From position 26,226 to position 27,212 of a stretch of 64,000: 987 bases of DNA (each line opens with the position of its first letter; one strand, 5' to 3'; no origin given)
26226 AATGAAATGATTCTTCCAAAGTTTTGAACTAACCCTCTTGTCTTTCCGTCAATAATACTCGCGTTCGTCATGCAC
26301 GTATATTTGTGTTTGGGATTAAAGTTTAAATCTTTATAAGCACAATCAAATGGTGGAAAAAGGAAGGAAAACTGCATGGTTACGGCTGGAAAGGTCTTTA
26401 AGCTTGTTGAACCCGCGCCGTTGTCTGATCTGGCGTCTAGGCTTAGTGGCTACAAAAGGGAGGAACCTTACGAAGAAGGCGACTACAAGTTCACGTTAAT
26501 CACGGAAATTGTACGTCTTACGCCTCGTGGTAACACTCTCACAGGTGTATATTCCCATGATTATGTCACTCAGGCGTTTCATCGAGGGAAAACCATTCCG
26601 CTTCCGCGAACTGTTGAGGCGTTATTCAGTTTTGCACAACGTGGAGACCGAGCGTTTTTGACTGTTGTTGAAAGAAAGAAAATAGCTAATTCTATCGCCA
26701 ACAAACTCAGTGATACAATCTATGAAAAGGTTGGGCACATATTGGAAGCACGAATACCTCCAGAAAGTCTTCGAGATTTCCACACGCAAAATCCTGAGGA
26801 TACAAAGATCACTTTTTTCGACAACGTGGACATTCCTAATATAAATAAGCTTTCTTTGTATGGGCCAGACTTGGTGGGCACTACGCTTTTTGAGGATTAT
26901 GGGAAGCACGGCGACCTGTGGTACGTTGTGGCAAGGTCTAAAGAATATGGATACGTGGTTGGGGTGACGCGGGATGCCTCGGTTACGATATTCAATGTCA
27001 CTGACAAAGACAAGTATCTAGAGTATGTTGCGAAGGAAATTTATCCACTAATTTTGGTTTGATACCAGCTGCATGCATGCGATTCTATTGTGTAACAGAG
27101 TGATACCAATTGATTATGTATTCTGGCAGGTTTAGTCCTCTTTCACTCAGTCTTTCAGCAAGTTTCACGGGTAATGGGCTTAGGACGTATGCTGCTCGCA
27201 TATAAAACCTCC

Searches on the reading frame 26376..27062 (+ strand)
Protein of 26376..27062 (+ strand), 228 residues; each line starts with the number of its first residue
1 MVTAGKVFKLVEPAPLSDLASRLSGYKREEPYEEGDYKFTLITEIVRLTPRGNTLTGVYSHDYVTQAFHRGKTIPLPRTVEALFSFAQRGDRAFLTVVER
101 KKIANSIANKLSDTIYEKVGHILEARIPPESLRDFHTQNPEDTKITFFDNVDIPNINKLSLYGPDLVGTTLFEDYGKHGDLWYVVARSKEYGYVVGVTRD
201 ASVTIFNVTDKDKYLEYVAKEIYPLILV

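Call 7: search_protein_families(library=pfam, proteins=[window:26376-27062:+])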
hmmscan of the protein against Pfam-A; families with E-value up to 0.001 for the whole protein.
window:26376-27062:+ (228 aa): 0 families

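Call 36: find_encoding_contigs(protein=window:26376-27062:+, flank=10000, max_places=10)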
Protein window:26376-27062:+ (228 aa): 1 contig read that carries it; 1 place shown.
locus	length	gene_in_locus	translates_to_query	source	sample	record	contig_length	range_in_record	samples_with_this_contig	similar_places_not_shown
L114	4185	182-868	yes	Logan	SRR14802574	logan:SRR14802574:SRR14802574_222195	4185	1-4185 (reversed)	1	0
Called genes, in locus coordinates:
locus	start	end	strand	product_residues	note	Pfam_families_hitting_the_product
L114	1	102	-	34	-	?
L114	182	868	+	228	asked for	-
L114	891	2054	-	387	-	PF01380:SIS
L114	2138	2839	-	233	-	PF01177:Asp_Glu_race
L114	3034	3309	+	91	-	PF13145:Rotamase_2, PF13616:Rotamase_3, PF00639:Rotamase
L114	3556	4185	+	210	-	?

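Call 49: find_homologous_proteins(query=window:26376-27062:+, max_evalue=1e-40)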
Query window:26376-27062:+ (228 aa): 1614 proteins with E <= 1e-40 among 1854 candidates; the best 120 are listed.
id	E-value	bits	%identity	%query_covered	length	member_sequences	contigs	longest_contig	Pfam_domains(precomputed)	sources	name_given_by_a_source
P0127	7.8e-132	456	89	100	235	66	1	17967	-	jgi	jgi:hypothetical protein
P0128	2.2e-131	454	88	100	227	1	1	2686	-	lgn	-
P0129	7.2e-123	426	81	100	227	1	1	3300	-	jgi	jgi:hypothetical protein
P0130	1.1e-122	426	81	100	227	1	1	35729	-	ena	-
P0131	1.1e-122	426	81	100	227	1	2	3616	-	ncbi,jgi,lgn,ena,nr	ncbi:hypothetical protein DRO69_10705 [Candidatus Bathyarchaeota archaeon]|nr:MAG: hypothetical prot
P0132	1.8e-122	425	79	100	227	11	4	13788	-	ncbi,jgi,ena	-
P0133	2.3e-122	425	81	100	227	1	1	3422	-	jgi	-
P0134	3.4e-122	424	81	100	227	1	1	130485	-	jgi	-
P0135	5.0e-122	424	81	100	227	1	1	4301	-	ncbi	-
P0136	5.5e-122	423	81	100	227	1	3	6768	-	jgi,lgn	jgi:hypothetical protein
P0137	7.8e-122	423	80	100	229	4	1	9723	-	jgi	-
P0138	8.1e-122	423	81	100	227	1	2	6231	-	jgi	-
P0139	8.3e-122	423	81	100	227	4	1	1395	-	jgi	jgi:hypothetical protein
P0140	8.4e-122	423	81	100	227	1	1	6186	-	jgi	jgi:hypothetical protein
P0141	1.4e-121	422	80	100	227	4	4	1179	-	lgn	-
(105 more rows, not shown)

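Call 50: find_encoding_contigs(protein=P0127, flank=10000, max_places=6)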
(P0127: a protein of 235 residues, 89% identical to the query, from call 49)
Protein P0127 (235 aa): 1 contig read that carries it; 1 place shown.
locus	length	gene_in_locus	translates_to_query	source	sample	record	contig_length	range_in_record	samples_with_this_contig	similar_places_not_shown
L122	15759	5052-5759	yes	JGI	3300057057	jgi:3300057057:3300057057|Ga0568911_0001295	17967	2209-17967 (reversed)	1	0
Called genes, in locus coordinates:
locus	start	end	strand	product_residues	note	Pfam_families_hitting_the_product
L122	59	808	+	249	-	PF00215:OMPdecase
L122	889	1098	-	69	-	PF01402:RHH_1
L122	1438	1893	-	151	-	PF02830:V4R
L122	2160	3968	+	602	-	PF26550:Tricorn_2nd (faint), PF07676:PD40 (faint), PF26549:Tricorn_N (faint), PF25174:Beta-prop_THOC3 (faint), PF01738:DLH (faint), PF20434:BD-FAE (weak), PF00326:Peptidase_S9, PF12697:Abhydrolase_6 (weak)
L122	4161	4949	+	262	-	PF13489:Methyltransf_23, PF01209:Ubie_methyltran, PF02353:CMAS (weak), PF07021:MetW (weak), PF13847:Methyltransf_31, PF08241:Methyltransf_11, PF08242:Methyltransf_12, PF13649:Methyltransf_25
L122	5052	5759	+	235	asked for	-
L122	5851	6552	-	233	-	PF01177:Asp_Glu_race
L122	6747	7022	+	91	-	PF13145:Rotamase_2, PF13616:Rotamase_3, PF00639:Rotamase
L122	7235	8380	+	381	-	PF04851:ResIII (faint), PF00270:DEAD, PF00271:Helicase_C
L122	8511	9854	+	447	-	PF07690:MFS_1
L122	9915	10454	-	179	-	PF02572:CobA_CobO_BtuR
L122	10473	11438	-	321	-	PF03193:RsgA_GTPase (faint), PF03308:MeaB, PF07693:KAP_NTPase (faint), PF25199:nSTAND_NTPase5 (weak), PF00009:GTP_EFTU (weak), PF00448:SRP54, PF02492:cobW (weak), PF13401:AAA_22 (weak), +5 more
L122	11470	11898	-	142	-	PF02310:B12-binding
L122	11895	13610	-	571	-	PF01642:MM_CoA_mutase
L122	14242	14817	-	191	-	-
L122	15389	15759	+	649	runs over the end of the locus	PF05048:NosD, PF13229:Beta_helix, PF07602:DUF1565 (weak), PF13229:Beta_helix, PF05048:NosD, PF13229:Beta_helix, PF05048:NosD, PF00404:Dockerin_1 (weak)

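Call 51: find_encoding_contigs(protein=P0128, flank=10000, max_places=6)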
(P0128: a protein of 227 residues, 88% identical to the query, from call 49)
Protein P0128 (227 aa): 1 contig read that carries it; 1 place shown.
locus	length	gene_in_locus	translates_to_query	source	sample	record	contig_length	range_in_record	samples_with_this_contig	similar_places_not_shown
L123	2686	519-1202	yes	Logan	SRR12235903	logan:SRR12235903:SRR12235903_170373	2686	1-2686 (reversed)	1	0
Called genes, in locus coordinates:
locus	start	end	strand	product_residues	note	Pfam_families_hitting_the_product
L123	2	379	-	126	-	?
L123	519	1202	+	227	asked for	-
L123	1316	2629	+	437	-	PF07690:MFS_1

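Call 68: list_cluster_members(proteins=[P0127, window:26376-27062:+])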
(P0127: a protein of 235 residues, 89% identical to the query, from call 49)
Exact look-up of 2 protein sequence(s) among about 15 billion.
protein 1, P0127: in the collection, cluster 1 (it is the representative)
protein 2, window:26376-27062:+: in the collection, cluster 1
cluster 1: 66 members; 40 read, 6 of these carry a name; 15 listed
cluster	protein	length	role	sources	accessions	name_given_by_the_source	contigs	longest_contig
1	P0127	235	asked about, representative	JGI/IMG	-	hypothetical protein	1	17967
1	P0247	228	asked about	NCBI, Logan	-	-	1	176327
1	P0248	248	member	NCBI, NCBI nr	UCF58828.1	MAG: hypothetical protein JSV15_07210 [Candidatus Bathyarchaeota archaeon]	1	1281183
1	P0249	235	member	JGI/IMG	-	hypothetical protein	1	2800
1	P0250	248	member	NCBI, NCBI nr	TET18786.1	hypothetical protein E3J74_09285 [Candidatus Bathyarchaeota archaeon] | MAG: hypothetical protein E3J74_09285 [Candidatus Bathyarchaeota archaeon]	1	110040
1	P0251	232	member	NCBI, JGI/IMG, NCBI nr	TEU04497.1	hypothetical protein E3I90_05985 [Candidatus Bathyarchaeota archaeon] | MAG: hypothetical protein E3I90_05985 [Candidatus Bathyarchaeota archaeon]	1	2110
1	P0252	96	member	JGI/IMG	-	hypothetical protein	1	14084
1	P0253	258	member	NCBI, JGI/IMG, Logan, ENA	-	-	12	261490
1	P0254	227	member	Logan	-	-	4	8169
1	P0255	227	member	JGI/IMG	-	-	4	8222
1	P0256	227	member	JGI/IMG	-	-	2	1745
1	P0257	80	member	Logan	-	-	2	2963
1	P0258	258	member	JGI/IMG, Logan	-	-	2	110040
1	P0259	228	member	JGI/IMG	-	-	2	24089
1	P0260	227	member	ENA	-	-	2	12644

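Call 70: find_encoding_contigs(protein=P0253, flank=10000, max_places=10)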
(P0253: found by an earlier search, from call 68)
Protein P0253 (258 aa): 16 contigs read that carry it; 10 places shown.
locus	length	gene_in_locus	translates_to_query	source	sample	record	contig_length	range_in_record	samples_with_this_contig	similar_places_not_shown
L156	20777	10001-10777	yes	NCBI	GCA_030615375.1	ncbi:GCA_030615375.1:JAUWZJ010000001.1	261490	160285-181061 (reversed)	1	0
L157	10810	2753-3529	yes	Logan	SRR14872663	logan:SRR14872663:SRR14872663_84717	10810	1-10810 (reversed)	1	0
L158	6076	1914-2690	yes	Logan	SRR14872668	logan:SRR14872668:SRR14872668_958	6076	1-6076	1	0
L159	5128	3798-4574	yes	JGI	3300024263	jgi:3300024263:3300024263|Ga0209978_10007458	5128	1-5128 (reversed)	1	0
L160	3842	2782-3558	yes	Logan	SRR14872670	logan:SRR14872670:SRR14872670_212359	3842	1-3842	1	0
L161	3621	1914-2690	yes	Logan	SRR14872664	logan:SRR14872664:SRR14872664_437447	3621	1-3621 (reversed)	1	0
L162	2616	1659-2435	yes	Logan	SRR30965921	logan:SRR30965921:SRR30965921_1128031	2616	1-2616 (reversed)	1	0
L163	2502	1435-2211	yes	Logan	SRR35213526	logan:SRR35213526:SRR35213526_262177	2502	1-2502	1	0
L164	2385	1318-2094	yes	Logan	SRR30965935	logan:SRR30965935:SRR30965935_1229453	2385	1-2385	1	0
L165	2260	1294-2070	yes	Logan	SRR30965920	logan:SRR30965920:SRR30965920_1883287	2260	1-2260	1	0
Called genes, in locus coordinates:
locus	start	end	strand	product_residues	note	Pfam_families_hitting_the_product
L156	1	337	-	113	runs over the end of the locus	PF03551:PadR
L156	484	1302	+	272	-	PF01040:UbiA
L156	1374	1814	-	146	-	PF01741:MscL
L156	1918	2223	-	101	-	-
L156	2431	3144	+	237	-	PF01255:Prenyltransf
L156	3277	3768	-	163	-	PF09719:C_GCAxxG_C_C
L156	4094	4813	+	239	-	PF00227:Proteasome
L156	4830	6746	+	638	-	PF07650:KH_2 (faint), PF17214:KH_TffA, PF00753:Lactamase_B, PF16661:Lactamase_B_6, PF23023:Anti-Pycsar_Apyc1, PF12706:Lactamase_B_2, PF10996:Beta-Casp, PF07521:RMMBL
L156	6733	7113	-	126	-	PF04472:SepF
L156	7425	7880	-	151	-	PF02830:V4R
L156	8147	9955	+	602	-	PF26549:Tricorn_N (faint), PF25174:Beta-prop_THOC3 (faint), PF01738:DLH (weak), PF20434:BD-FAE (weak), PF00326:Peptidase_S9, PF12697:Abhydrolase_6 (weak)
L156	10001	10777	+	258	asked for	-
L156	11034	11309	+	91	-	PF13145:Rotamase_2, PF13616:Rotamase_3, PF00639:Rotamase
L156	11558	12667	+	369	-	PF04851:ResIII (faint), PF00270:DEAD, PF00271:Helicase_C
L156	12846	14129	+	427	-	PF07690:MFS_1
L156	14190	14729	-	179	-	PF02572:CobA_CobO_BtuR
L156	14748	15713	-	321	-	PF03193:RsgA_GTPase (faint), PF03308:MeaB, PF25199:nSTAND_NTPase5 (weak), PF01637:ATPase_2 (weak), PF00009:GTP_EFTU (weak), PF00448:SRP54 (weak), PF02492:cobW, PF13401:AAA_22 (weak), +8 more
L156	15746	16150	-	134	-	PF02310:B12-binding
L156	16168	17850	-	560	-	PF01642:MM_CoA_mutase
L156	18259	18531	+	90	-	-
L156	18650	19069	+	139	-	PF03773:ArsP_1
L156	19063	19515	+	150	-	PF03773:ArsP_1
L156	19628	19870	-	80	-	-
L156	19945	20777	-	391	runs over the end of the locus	PF02195:ParB_N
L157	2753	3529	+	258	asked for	-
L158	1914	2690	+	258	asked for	-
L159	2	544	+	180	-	?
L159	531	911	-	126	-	PF04472:SepF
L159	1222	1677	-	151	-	PF02830:V4R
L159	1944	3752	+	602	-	PF26549:Tricorn_N (faint), PF25174:Beta-prop_THOC3 (faint), PF01738:DLH (weak), PF20434:BD-FAE (weak), PF00326:Peptidase_S9, PF12697:Abhydrolase_6 (weak)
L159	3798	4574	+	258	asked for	-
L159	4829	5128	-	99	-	?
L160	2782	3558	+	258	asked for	-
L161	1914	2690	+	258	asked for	-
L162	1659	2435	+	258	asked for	-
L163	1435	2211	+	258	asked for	-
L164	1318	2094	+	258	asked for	-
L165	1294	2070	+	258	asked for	-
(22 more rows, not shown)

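Call 71: find_encoding_contigs(protein=P0259, flank=10000, max_places=10)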
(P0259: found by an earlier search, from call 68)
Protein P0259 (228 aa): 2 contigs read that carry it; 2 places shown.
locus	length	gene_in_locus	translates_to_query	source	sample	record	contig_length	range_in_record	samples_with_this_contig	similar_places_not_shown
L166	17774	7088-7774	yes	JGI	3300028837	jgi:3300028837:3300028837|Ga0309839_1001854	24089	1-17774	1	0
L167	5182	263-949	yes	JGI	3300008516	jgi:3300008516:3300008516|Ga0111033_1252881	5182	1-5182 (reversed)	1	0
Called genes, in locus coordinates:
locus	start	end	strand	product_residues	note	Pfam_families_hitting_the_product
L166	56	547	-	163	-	PF09719:C_GCAxxG_C_C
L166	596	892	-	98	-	-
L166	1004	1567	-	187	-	-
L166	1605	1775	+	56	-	-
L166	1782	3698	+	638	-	PF17214:KH_TffA, PF00753:Lactamase_B, PF16661:Lactamase_B_6, PF23023:Anti-Pycsar_Apyc1, PF12706:Lactamase_B_2, PF10996:Beta-Casp, PF07521:RMMBL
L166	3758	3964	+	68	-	-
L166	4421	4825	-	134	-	PF02830:V4R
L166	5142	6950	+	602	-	PF26550:Tricorn_2nd (faint), PF26549:Tricorn_N (faint), PF25174:Beta-prop_THOC3 (faint), PF01738:DLH (weak), PF20434:BD-FAE (weak), PF00326:Peptidase_S9, PF12697:Abhydrolase_6 (weak)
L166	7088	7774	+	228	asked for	-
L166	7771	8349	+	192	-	PF09834:DUF2061 (weak)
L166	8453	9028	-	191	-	PF01177:Asp_Glu_race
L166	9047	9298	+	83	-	-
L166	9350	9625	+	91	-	PF13145:Rotamase_2, PF13616:Rotamase_3, PF00639:Rotamase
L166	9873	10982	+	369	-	PF04851:ResIII (weak), PF00270:DEAD, PF00271:Helicase_C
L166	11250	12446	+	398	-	PF07690:MFS_1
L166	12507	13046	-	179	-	PF02572:CobA_CobO_BtuR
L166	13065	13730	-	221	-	PF03308:MeaB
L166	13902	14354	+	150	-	-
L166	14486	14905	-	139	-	PF01642:MM_CoA_mutase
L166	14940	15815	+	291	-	-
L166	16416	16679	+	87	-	-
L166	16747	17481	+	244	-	-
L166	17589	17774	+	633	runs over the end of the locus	PF03063:Prismane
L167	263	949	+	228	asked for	-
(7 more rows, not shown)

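Call 90: search_protein_families(library=pfam, proteins=[L166:14940-15815:+, L166:16747-17481:+, L166:13902-14354:+, L166:1004-1567:-, L122:14242-14817:-, L156:18259-18531:+, L156:19628-19870:-], max_evalue=0.01)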
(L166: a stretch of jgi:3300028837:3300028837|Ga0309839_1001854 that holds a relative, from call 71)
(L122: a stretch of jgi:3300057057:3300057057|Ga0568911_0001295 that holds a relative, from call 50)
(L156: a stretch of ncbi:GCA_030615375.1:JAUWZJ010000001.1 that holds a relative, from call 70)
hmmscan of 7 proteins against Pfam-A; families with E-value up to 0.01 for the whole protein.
L166:14940-15815:+ (291 aa): 0 families

L166:16747-17481:+ (244 aa): 0 families

L166:13902-14354:+ (150 aa): 0 families

L166:1004-1567:- (187 aa): 0 families

L122:14242-14817:- (191 aa): 0 families

L156:18259-18531:+ (90 aa): 0 families

L156:19628-19870:- (80 aa): 30 families (the best 25 are shown)
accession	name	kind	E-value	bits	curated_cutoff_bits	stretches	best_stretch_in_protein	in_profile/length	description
PF14662.11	KASH_CCD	-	9.1e-06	26.2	43.3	1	6-77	8-78/191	Coiled-coil region of CCDC155 or KASH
PF25450.1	Rab11-FIP3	-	8.1e-05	23.4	31.9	1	4-67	59-122/125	Rab11-FIP3-like domain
PF02403.27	Seryl_tRNA_N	-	0.00017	22.2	28.2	1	18-69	34-84/108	Seryl-tRNA synthetase N-terminal domain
PF06005.17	ZapB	-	0.00045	21.1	31.5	1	17-66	15-60/71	Cell division protein ZapB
PF01814.28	Hemerythrin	-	0.00058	20.8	25.3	1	16-77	33-94/127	Hemerythrin HHE cation binding domain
PF23884.1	DUF7237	-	0.00085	19.9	27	0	2-39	14-50/77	Family of unknown function (DUF7237)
PF07926.17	TPR_MLP1_2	-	0.0015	19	36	1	19-69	56-106/129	TPR/MLP1/MLP2-like protein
PF17675.6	APG6_N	-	0.0017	19.2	45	1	13-59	34-84/132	Apg6 coiled-coil region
PF18210.6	Knl1_RWD_C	-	0.0019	18.8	27.8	1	19-70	3-52/151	Knl1 RWD C-terminal domain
PF00038.26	Filament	-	0.0019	18.4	40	1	18-72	222-276/313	Intermediate filament protein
PF13851.11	GAS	-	0.0024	17.7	32.3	1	8-70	49-110/200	Growth-arrest specific micro-tubule binding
PF06009.19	Laminin_II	-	0.0025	18.3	33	1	3-73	35-104/138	Laminin Domain II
PF12329.13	TMF_DNA_bd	-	0.0026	18.1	35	0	10-58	23-71/74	TATA element modulatory factor 1 DNA binding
PF04977.20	DivIC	-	0.0036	17.5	28.9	1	20-56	24-59/80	Septum formation initiator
PF25764.1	KIF21A_4th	-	0.004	17.3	33.1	1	13-61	54-102/183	KIF21A-like domain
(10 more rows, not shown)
